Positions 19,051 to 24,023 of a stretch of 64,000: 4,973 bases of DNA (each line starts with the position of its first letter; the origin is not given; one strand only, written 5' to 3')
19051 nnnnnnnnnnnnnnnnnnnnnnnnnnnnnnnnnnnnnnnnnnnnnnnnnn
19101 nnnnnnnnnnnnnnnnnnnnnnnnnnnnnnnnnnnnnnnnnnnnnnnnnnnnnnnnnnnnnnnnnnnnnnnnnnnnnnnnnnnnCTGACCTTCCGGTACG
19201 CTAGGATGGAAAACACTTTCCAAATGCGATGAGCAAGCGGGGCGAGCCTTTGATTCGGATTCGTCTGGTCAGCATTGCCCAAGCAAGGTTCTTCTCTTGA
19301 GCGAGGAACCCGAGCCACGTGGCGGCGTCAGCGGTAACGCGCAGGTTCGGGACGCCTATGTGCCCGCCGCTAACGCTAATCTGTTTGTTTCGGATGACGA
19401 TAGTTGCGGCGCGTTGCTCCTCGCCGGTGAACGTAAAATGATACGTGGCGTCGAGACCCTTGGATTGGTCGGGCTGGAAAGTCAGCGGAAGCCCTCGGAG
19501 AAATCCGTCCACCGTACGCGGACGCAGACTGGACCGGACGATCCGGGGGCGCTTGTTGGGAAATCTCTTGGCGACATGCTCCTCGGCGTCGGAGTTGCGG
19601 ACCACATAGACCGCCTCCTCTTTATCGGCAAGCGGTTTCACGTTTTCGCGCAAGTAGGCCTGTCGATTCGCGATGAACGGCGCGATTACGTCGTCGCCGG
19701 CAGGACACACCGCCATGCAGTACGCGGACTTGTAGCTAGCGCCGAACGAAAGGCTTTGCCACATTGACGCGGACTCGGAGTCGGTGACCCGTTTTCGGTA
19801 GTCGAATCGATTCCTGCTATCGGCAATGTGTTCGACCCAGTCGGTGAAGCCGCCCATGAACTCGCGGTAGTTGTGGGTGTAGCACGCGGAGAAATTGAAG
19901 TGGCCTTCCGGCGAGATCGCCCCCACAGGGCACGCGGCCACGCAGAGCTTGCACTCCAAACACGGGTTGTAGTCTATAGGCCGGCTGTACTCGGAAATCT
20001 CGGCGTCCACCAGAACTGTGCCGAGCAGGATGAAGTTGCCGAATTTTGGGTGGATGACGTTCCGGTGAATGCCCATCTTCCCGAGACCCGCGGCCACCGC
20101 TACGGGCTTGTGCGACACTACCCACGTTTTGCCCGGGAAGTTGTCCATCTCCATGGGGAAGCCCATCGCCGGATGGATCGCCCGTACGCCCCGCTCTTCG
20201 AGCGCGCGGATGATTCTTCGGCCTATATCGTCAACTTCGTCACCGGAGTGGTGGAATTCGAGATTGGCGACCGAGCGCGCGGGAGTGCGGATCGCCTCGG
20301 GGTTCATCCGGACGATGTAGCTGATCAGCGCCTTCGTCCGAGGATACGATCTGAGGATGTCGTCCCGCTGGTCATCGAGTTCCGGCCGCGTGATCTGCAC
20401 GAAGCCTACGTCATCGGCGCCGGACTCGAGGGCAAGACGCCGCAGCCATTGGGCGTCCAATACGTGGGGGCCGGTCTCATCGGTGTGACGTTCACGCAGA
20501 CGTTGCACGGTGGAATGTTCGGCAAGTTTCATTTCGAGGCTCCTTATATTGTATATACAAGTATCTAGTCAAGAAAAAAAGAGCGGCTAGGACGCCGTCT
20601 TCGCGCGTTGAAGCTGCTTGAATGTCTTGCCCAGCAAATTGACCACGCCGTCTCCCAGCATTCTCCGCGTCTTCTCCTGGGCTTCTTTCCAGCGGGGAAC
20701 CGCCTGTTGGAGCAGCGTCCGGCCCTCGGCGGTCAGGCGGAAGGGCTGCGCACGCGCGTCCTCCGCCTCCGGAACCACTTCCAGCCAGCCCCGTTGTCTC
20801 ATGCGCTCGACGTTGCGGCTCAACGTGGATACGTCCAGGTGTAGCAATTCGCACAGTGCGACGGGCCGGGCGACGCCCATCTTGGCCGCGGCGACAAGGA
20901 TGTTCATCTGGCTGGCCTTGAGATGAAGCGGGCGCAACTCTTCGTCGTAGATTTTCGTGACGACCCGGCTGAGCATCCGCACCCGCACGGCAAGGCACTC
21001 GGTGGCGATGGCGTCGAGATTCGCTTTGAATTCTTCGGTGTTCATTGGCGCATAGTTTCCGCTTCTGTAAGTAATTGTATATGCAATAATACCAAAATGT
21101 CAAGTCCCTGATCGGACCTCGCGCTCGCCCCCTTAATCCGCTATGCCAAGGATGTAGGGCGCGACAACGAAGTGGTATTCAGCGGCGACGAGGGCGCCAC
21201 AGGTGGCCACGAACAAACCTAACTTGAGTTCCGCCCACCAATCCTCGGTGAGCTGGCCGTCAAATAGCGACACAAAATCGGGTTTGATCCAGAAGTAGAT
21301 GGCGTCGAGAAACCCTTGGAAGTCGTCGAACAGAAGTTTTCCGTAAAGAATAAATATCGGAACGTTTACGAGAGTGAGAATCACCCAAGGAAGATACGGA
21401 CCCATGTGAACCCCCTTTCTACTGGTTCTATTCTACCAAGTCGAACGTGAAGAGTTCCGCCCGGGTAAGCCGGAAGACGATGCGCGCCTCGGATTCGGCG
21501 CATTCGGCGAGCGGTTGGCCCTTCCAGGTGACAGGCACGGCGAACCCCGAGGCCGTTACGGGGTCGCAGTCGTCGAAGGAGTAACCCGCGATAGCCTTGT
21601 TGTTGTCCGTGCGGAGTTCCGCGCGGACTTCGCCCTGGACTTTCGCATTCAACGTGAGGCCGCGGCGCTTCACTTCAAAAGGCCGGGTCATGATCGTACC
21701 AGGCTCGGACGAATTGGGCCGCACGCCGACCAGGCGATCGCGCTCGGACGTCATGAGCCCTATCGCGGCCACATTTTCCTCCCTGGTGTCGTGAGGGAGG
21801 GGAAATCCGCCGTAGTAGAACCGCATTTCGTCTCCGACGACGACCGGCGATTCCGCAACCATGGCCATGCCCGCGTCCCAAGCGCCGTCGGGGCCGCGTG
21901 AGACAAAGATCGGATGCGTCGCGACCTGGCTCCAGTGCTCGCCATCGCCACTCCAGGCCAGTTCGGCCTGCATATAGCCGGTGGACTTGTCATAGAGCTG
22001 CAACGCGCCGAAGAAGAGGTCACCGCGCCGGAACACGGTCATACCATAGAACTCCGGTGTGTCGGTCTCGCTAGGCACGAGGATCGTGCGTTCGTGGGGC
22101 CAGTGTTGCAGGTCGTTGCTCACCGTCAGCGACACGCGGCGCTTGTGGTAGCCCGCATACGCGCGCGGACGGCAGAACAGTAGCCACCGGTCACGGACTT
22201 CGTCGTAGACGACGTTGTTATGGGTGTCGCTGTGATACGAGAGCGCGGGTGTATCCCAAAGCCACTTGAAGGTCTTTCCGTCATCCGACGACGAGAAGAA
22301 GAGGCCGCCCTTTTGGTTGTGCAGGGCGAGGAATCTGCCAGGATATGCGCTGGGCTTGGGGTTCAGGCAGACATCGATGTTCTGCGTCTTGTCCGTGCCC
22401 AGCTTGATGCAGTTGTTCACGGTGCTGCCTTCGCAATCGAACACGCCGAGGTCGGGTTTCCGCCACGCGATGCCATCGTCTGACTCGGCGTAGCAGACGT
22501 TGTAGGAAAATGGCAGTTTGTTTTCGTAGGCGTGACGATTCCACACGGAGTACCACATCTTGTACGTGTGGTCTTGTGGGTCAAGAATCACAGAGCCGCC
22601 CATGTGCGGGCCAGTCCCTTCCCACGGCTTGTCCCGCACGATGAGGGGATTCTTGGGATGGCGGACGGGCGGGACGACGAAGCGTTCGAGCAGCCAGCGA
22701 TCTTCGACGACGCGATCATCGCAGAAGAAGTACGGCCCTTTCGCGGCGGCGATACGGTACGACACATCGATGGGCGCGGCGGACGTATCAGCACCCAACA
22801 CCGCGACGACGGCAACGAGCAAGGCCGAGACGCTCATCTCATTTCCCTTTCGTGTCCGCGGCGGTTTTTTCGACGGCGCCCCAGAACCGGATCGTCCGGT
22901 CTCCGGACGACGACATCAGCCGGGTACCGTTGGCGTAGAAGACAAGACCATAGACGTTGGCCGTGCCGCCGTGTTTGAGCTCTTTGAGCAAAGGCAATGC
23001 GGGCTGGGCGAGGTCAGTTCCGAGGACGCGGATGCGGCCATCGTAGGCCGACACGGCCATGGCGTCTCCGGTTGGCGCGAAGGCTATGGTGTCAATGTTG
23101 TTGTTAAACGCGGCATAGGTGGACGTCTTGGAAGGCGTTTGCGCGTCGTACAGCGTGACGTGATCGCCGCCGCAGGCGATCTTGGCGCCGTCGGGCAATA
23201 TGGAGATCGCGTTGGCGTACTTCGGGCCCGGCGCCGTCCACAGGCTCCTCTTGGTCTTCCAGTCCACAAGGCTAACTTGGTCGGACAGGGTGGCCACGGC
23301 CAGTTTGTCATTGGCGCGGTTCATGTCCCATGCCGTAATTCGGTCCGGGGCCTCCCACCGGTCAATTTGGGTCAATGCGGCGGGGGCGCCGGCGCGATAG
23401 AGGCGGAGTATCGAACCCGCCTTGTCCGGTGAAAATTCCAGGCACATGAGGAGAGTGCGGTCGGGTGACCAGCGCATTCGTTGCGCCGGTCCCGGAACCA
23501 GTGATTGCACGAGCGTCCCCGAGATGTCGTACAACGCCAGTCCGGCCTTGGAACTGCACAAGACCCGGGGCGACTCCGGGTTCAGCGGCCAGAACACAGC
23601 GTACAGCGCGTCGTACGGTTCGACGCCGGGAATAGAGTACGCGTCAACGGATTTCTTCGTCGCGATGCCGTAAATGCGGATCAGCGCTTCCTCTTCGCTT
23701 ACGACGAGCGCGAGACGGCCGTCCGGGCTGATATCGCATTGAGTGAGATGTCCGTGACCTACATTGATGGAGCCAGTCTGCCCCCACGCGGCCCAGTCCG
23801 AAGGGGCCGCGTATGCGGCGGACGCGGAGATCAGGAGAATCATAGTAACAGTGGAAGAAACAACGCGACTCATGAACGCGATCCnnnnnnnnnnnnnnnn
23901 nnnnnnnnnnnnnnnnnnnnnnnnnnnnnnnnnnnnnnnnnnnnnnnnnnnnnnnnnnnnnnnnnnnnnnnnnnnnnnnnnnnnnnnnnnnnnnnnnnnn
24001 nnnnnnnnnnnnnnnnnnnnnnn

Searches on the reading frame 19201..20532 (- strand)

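Call 18: search_protein_families(library=pfam, proteins=[window:19201-20532:-], max_evalue=0.0001)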
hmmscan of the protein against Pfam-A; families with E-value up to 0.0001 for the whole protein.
window:19201-20532:- (443 aa): 5 families
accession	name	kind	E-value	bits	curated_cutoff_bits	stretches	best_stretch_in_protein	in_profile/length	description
PF02036.22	SCP2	-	6.6e-07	30.1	21.3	1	355-438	14-97/101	SCP-2 sterol transfer family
PF13484.11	Fer4_16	-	1.5e-06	29.3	30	1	191-278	2-65/66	4Fe-4S double cluster binding domain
PF13237.11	Fer4_10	-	1.8e-06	28.2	25.5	0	186-205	4-25/53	4Fe-4S dicluster domain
PF00037.32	Fer4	-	3e-05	24.1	21.1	1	186-207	3-24/24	4Fe-4S binding domain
PF12837.12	Fer4_6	-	4.4e-05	23.7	25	0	186-206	4-24/24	4Fe-4S binding domain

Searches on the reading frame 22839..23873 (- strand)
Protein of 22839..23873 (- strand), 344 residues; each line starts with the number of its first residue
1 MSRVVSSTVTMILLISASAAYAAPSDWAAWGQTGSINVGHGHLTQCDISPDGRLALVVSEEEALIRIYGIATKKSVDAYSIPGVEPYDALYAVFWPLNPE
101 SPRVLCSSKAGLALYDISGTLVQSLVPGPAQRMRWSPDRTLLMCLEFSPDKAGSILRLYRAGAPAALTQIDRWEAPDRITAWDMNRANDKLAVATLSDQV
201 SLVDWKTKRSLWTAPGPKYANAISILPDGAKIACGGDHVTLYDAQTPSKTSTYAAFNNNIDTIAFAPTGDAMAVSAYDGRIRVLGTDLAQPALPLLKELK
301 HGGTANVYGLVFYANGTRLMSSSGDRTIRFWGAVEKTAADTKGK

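Call 18: search_protein_families(library=pfam, proteins=[window:22839-23873:-], max_evalue=0.0001)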
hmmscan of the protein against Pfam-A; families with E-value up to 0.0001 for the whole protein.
window:22839-23873:- (344 aa): 12 families
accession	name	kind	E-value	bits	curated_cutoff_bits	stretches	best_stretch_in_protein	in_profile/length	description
PF25174.1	Beta-prop_THOC3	-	1.8e-17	63.7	305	1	181-338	51-205/272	THOC3 beta-propeller domain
PF00400.38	WD40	-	5.6e-15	55.5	27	0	301-331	10-38/39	WD domain, G-beta repeat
PF23414.1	Beta-prop_EML_2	-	4.5e-12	46.3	90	1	191-335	11-155/266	Echinoderm microtubule-associated protein second beta-propeller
PF24814.1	WD40_Prp19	-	2.3e-11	43.7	320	1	157-283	74-203/281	Prp19 WD40 domain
PF25173.1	Beta-prop_WDR3_1st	-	3.1e-11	43.7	154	1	191-333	2-142/184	WDR3 first beta-propeller domain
PF24817.1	WD40_WDHD1_1st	-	6e-11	42.5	109.9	1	235-337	62-161/291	WDHD1 first WD40 domain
PF24807.1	WD40_CDC20-Fz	-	5.4e-08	32.9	200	1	176-336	51-212/292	CDC20/Fizzy WD40 domain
PF25175.1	Beta-prop_WDR5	-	2.1e-06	27.7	250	0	301-336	7-42/296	WDR5 beta-propeller domain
PF25168.1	Beta-prop_WDR36-Utp21_2nd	-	2.7e-05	24.1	84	0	242-335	184-271/335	WDR36/Utp21 second beta-propeller domain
PF25172.1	Beta-prop_WDR3_2nd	-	3.8e-05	23.5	140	0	188-289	10-112/293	WDR3 second beta-propeller domain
PF25171.1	Beta-prop_WDR36-Utp21_1st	-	3.9e-05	23.7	80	0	228-331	163-263/266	WDR36/Utp21 first beta-propeller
PF12894.13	ANAPC4_WD40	-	8.1e-05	23.2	22.9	0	257-285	38-66/91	Anaphase-promoting complex subunit 4 WD40 domain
